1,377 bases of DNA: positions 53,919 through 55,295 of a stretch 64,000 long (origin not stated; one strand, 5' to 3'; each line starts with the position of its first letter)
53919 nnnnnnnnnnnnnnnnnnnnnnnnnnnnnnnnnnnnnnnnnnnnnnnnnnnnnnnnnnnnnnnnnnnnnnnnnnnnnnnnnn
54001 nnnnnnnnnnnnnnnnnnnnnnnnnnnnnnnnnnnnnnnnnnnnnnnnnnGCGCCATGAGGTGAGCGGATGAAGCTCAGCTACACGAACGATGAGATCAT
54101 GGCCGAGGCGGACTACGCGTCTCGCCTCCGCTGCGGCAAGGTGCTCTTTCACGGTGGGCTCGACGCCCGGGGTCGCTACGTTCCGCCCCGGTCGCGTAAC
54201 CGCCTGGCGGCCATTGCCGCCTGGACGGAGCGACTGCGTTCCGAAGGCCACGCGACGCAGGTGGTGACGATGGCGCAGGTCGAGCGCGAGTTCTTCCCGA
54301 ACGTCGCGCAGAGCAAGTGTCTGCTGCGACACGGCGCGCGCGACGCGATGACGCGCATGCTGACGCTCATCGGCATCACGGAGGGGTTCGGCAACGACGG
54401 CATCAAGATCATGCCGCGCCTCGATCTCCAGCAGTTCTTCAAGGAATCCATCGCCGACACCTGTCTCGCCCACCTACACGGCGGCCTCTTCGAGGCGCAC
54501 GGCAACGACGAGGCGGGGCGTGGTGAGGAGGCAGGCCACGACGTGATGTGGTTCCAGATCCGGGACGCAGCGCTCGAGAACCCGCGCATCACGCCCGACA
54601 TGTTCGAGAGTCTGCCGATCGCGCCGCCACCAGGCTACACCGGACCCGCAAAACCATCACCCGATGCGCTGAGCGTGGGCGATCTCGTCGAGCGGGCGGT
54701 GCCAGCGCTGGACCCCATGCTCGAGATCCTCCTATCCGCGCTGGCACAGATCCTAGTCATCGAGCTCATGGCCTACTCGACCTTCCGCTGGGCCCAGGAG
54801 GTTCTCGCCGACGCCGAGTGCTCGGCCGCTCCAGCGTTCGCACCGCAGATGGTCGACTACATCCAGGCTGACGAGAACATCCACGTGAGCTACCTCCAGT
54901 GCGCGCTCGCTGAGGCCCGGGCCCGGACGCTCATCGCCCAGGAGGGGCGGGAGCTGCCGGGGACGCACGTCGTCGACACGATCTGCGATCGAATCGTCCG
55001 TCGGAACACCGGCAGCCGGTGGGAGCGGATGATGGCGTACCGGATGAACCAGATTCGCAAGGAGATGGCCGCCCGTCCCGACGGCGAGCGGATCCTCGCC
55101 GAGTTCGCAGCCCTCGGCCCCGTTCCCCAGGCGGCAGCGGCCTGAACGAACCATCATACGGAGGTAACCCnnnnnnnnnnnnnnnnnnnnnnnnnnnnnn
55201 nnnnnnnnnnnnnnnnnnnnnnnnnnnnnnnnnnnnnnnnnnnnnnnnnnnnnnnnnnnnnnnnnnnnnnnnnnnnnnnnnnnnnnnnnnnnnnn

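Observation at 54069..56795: Unknown-function trio (protein X, ferritin-like protein, protein Z) with a full paralog of X and a relic of Z elsewhere in the window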

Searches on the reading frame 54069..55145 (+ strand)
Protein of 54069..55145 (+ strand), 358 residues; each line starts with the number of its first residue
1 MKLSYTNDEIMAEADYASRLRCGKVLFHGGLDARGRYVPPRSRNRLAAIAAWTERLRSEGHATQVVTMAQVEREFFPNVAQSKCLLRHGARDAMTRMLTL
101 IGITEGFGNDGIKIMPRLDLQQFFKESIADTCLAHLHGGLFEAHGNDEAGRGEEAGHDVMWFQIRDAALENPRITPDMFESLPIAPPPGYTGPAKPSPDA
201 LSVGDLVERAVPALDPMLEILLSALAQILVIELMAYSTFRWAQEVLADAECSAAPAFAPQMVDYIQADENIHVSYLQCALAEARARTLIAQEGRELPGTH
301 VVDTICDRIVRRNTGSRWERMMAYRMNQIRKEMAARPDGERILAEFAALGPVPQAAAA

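Call 3: search_protein_families(library=pfam, proteins=[window:54069-55142:+], max_evalue=1)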
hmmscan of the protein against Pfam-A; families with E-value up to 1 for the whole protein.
window:54069-55142:+ (358 aa): 1 family
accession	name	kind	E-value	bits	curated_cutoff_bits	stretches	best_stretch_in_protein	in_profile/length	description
PF18126.6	Mitoc_mL59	-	0.13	13.1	31.5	1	310-337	95-122/130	Mitochondrial ribosomal protein mL59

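Call 4: search_protein_families(library=ncbifam, proteins=[window:54069-55142:+], max_evalue=1)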
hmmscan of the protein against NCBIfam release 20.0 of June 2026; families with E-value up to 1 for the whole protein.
window:54069-55142:+ (358 aa): 0 families

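Call 9: search_solved_structures(query=window:54069-55142:+, max_evalue=10)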
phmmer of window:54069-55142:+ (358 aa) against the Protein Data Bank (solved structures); distinct sequences matched with E-value up to 10: 2.
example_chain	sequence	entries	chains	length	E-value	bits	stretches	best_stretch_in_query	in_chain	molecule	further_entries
7xp7_A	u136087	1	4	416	0.05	16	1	14-59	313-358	Cyclohexanecarboxyl-CoA dehydrogenase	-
3kxe_A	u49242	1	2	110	0.3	13.5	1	214-280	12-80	Toxin protein parE-1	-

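Call 12: find_homologous_proteins(query=window:54069-55142:+)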
Query window:54069-55142:+ (358 aa): 196 proteins with E <= 0.001 among 8000 candidates; the best 120 are listed.
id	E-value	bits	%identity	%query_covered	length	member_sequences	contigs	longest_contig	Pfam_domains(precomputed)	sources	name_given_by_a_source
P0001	1.3e-226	769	95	100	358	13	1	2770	-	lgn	-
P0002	6.6e-207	705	87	100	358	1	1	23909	-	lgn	-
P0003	3.0e-178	610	75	98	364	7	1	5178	-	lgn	-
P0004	4.5e-173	593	73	99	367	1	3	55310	-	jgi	-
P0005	7.8e-171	586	70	99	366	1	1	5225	-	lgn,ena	-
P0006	5.8e-169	580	71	100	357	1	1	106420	-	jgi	-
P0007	1.3e-166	572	70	99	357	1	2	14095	-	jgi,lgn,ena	-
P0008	2.5e-166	571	69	99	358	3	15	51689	-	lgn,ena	-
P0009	2.9e-166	571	68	99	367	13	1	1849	-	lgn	-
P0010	4.5e-166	570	70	99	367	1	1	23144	-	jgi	jgi:hypothetical protein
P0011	7.3e-166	570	69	99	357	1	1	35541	-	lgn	-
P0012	2.8e-165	568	68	99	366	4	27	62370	-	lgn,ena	-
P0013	6.2e-165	567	69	100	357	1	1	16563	-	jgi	-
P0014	1.4e-163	562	68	99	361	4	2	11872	-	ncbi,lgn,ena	-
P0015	1.5e-163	562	69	97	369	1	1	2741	-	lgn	-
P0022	1.7e-159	549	68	98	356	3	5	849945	-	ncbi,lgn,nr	ncbi:MAG: hypothetical protein HYR72_18880 [Deltaproteobacteria bacterium]|nr:hypothetical protein [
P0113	1.3e-125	437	55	99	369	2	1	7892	-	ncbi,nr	ncbi:MAG: hypothetical protein JKY67_10560 [Pseudomonadales bacterium]|nr:hypothetical protein [Pseu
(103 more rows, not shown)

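Call 14: find_encoding_contigs(protein=P0022, flank=8000, max_places=3)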
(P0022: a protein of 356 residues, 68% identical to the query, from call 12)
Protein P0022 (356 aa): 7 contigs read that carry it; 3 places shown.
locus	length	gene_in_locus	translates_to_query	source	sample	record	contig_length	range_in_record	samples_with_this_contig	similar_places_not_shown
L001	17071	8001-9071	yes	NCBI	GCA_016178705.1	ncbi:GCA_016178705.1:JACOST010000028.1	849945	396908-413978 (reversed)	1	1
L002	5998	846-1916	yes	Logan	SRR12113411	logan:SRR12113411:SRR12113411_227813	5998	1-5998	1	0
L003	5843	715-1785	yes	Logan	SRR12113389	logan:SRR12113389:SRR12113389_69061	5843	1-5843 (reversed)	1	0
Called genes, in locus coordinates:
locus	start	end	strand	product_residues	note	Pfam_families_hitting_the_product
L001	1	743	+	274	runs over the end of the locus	PF13640:2OG-FeII_Oxy_3, PF13661:2OG-FeII_Oxy_4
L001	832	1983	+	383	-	PF04909:Amidohydro_2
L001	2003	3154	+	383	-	PF04909:Amidohydro_2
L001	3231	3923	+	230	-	PF26549:Tricorn_N (faint)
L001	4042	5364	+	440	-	PF02550:AcetylCoA_hydro (weak), PF13336:AcetylCoA_hyd_C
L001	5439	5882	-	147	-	PF12172:zf-ChsH2, PF01796:OB_ChsH2_C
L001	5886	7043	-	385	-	PF00108:Thiolase_N, PF22691:Thiolase_C_1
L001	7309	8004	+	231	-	PF00440:TetR_N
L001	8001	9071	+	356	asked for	-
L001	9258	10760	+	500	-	PF22691:Thiolase_C_1 (weak), PF18313:TLP1_add_C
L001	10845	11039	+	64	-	PF07927:HicA_toxin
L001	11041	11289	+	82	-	-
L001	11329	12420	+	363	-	PF04909:Amidohydro_2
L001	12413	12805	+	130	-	PF13366:PDDEXK_3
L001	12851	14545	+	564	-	PF07969:Amidohydro_3, PF01979:Amidohydro_1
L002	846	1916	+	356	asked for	-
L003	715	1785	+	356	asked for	-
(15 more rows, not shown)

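Call 15: find_encoding_contigs(protein=P0113, flank=8000, max_places=3)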
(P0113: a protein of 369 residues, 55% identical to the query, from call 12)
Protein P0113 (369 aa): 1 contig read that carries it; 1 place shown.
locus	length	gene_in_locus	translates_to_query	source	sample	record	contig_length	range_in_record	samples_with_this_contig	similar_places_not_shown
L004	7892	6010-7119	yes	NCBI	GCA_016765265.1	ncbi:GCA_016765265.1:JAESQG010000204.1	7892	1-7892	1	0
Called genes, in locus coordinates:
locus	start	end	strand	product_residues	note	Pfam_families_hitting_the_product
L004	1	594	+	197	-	PF00282:Pyridoxal_deC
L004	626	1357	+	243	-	-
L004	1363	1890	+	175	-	-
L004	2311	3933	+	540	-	-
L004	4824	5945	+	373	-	PF11583:AurF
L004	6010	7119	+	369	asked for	-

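Call 25: predict_structure(alignment_id=A1)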
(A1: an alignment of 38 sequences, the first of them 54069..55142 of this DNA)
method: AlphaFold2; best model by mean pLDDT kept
length: 358 residues; sequences in the alignment: 38
mean_pLDDT: 92.7   pTM: 0.91
mean pLDDT of the five models: 92.7, 92.4, 91.7, 90.8, 89.7
residues with pLDDT >= 90: 288; 70-90: 63; 50-70: 5; < 50: 2
segments of 3 or more residues with pLDDT < 50: none
pLDDT, mean of each block of 10 residues (from residue 1): 94 96 95 97 97 98 97 94 97 94 81 83 96 95 93 94 97 92 79 82 78 94 94 95 98 98 98 98 98 95 96 86 92 96 98 70
secondary structure, 60 per line:
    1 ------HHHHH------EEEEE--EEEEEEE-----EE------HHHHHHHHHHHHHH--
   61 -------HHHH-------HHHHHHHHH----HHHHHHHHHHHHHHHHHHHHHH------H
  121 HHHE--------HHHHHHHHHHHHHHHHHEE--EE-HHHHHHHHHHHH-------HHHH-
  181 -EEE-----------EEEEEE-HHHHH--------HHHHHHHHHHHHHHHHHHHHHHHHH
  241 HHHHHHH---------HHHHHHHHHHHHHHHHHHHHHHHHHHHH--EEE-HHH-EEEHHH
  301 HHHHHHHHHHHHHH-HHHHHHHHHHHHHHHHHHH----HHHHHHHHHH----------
elements in order: H7-11 E18-22 E25-31 H45-58 H68-71 H79-87 H92-113 H120-123 H133-149 H157-168 H176-179 E182-184 E196-201 H203-207 H216-247 H257-284 E287-289 E295-297 H298-314 H316-334 H339-348
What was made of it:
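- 54069..55145 (+): X: 358-aa protein of an unannotated family; predicted ferritin-like/HO-like helical bundle with invariant E105, E154xxH157, E232 and E269xxH272. Model pLDDT 92.7 (call 25).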

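Call 48: find_related_loci(query=A1, collection=metagenome_contigs, flank=10000)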
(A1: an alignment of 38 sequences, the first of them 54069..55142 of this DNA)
Query A1 (358 aa) in metagenome_contigs; peptide patterns used: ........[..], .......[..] (x = any residue, [..] = any of these).
434 stretches matched a pattern; 222 encode a relative of the query (tblastn E <= 1e-3); the best 80 are kept; 80 distinct loci.
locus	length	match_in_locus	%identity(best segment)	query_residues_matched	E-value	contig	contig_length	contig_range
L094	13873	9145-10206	76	2-355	2e-179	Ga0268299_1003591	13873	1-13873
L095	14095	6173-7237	70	2-356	1e-172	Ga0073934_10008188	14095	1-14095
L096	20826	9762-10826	68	2-356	2e-172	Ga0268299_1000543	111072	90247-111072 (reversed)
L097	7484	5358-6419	69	2-355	2e-172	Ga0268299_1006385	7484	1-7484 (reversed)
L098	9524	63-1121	69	2-355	3e-167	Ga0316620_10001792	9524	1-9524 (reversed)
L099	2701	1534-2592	69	2-355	2e-172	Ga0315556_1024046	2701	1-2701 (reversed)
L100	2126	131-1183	67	2-353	9e-173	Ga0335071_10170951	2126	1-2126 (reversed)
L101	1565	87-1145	66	2-354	4e-174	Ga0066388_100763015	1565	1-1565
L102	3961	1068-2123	64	2-353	5e-160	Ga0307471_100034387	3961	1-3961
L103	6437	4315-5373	62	2-353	1e-153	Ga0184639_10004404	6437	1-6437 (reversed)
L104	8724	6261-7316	65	2-353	1e-151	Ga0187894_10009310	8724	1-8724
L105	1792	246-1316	63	2-358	5e-164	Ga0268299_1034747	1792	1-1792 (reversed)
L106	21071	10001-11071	62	2-358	4e-149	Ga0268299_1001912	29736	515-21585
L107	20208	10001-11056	63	2-353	8e-149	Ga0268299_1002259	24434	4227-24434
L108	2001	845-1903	63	2-353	3e-159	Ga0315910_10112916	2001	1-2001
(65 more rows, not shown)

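Call 50: search_solved_structures(query=A1, max_evalue=10)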
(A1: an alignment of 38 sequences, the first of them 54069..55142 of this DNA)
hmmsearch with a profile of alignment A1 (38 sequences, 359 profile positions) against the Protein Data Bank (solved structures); distinct sequences matched with E-value up to 10: 0.

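Call 68: search_protein_representatives(alignment_id=A1)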
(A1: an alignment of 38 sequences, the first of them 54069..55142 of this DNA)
Query: 38 sequences, 359 profile positions. Proteins with E-value up to 0.001 (for the whole library): 565; up to 1e-10: 330; up to 1e-30: 91. The best 150 are listed.
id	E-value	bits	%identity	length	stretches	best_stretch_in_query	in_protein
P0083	3.5e-166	569.3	-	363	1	3-356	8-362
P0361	7.8e-106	370.8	-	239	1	119-356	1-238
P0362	1.7e-104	366.4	-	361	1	2-353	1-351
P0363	5.7e-99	348.2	-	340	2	3-185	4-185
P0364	3.4e-90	319.3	-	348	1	2-351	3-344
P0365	8.3e-81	288.4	-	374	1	2-351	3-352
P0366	4.3e-78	279.5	-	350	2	2-178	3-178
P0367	2.3e-77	277.1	-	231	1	3-199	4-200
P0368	7.2e-74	265.6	-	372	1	3-350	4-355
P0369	2.5e-73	263.8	-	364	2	3-180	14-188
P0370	1.5e-72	261.2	-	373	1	2-353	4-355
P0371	1.7e-70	254.6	-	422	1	5-349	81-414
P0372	1.5e-69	251.5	-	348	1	4-351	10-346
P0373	2.8e-67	243.9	-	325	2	3-183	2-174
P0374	6.0e-67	242.8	-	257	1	85-352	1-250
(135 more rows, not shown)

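Call 74: search_protein_families(library=pfam, proteins=[L004:4824-5942:+], max_evalue=0.01)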
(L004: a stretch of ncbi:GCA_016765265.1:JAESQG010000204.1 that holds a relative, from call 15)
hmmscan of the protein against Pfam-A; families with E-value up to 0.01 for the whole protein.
L004:4824-5942:+ (373 aa): 3 families
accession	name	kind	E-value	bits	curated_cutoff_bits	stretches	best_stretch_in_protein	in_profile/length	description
PF11583.14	AurF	-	9.8e-13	48.3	29.6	1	56-287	7-245/282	P-aminobenzoate N-oxygenase AurF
PF00268.27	Ribonuc_red_sm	-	4.8e-05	23.3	33.6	1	97-268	34-222/281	Ribonucleotide reductase, small chain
PF02915.23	Rubrerythrin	-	0.006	17.4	22.8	0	201-263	3-70/137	Rubrerythrin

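Call 78: search_dna_similar(query=window:54069-55142:+, collection=plasmids, mode=protein, max_rows=10)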
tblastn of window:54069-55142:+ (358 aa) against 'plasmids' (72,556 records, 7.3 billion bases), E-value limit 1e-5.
No match.

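Call 90: fold_search(model_id=the predicted structure, library=pdb)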
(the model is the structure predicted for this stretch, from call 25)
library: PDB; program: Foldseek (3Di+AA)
matches with E <= 10: 90; with E <= 0.001: 0
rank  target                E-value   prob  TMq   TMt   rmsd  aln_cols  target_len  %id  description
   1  1rcw_B                1.8e-01  0.23  0.18  0.27  13.4       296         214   12  Crystal structure of CT610 from Chlamydia trachomatis (released 2004-05-04)
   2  1rcw_A                3.8e-01  0.13  0.16  0.24  14.5       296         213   12  Crystal structure of CT610 from Chlamydia trachomatis (released 2004-05-04)
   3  4wx0_B                4.6e-01  0.16  0.25  0.32  16.7       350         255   11  UndA complexed with beta-hydroxydodecanoic acid (released 2014-12-24)
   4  9j3v_F                5.8e-01  0.21  0.24  0.31  11.8       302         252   15  Fe2+/Fe2+ PolF-L-isoleucine complex (released 2025-10-08)
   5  9prr_B                8.8e-01  0.14  0.23  0.29  13.7       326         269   16  X-ray crystal structure of Streptomyces cacaoi PolF in complex with iron and L-isoleucine (released 2025-10-15)
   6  8va9_A                1.1e+00  0.18  0.24  0.37  13.3       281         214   13  Crystal structure of FeII/MnII CtCADD from Chlamydia trachomatis (released 2024-11-06)
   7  3b5p                  1.1e+00  0.08  0.15  0.21  13.8       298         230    8  Crystal structure of a cadd-like protein of unknown function (npun_f6505) from nostoc punctiforme pcc 73102 at 2.00 A re (released 2007-11-13)
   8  8zvg_B                1.2e+00  0.14  0.24  0.32  12.4       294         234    9  Crystal structure of AetD in complex with L-tyrosine (released 2024-10-02)
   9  9j3v_D                1.3e+00  0.18  0.28  0.36  11.4       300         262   14  Fe2+/Fe2+ PolF-L-isoleucine complex (released 2025-10-08)
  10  1otw_A                1.4e+00  0.54  0.40  0.53   7.4       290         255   12  Crystal structure of PqqC in complex with PQQ and a putative H2O2 (released 2004-05-11)
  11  9prr_A                1.4e+00  0.15  0.28  0.34  13.1       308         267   15  X-ray crystal structure of Streptomyces cacaoi PolF in complex with iron and L-isoleucine (released 2025-10-15)
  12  3mvu                  1.5e+00  0.25  0.29  0.41   9.4       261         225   12  Crystal structure of a TenA family transcription regulator (TM1040_3656) from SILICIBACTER SP. TM1040 at 1.80 A resoluti (released 2010-05-26)
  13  9pj2_F                1.6e+00  0.15  0.28  0.34  11.2       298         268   14  Crystal structure of non-haem diiron azetidine synthase from Streptomyces cacaoi var. asoensis complexed with iron, L- (released 2025-12-24)
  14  3oql_B                1.6e+00  0.10  0.22  0.30  15.6       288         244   11  Crystal structure of a TenA homolog (PSPTO1738) from Pseudomonas syringae pv. tomato str. DC3000 at 2.54 A resolution (released 2010-10-06)
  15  8j1m                  1.6e+00  0.06  0.17  0.20  19.0       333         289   12  Crystal structure of a crosslinked variant of BbZIP (released 2024-11-13)
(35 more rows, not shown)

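Call 94: find_encoding_contigs(protein=window:54069-55145:+, flank=10000, max_places=4)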
Protein window:54069-55145:+ (358 aa): 3 contigs read that carry it; 3 places shown.
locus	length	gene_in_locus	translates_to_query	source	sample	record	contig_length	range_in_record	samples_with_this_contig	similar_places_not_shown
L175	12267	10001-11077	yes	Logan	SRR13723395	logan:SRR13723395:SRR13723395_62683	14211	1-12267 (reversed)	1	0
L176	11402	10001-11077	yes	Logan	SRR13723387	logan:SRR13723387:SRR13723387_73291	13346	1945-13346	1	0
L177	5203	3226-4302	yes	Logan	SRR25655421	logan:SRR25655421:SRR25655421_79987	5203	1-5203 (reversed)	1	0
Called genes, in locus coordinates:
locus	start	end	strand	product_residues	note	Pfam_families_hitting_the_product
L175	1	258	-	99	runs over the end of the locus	-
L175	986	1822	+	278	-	PF00753:Lactamase_B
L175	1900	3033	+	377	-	PF00970:FAD_binding_6, PF00175:NAD_binding_1, PF00111:Fer2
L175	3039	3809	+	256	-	PF00376:MerR (weak), PF13411:MerR_1, PF28507:Rv1828_C (faint)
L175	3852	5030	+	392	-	-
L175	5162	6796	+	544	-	PF00989:PAS (weak), PF08448:PAS_4 (weak), PF07730:HisKA_3, PF13581:HATPase_c_2 (weak), PF02518:HATPase_c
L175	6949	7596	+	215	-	-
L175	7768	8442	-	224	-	PF00440:TetR_N, PF08359:TetR_C_4, PF17932:TetR_C_24 (weak)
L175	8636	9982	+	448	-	PF00753:Lactamase_B (faint)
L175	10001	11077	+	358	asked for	-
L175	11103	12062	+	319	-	PF04305:DUF455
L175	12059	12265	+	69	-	?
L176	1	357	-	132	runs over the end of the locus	-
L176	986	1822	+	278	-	PF00753:Lactamase_B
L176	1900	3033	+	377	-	PF00970:FAD_binding_6, PF00175:NAD_binding_1, PF00111:Fer2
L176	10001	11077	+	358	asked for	-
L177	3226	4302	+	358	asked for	-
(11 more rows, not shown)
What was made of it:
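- Checked: The same gene order, with independent gene calls, is found in three other assemblies (call 94).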
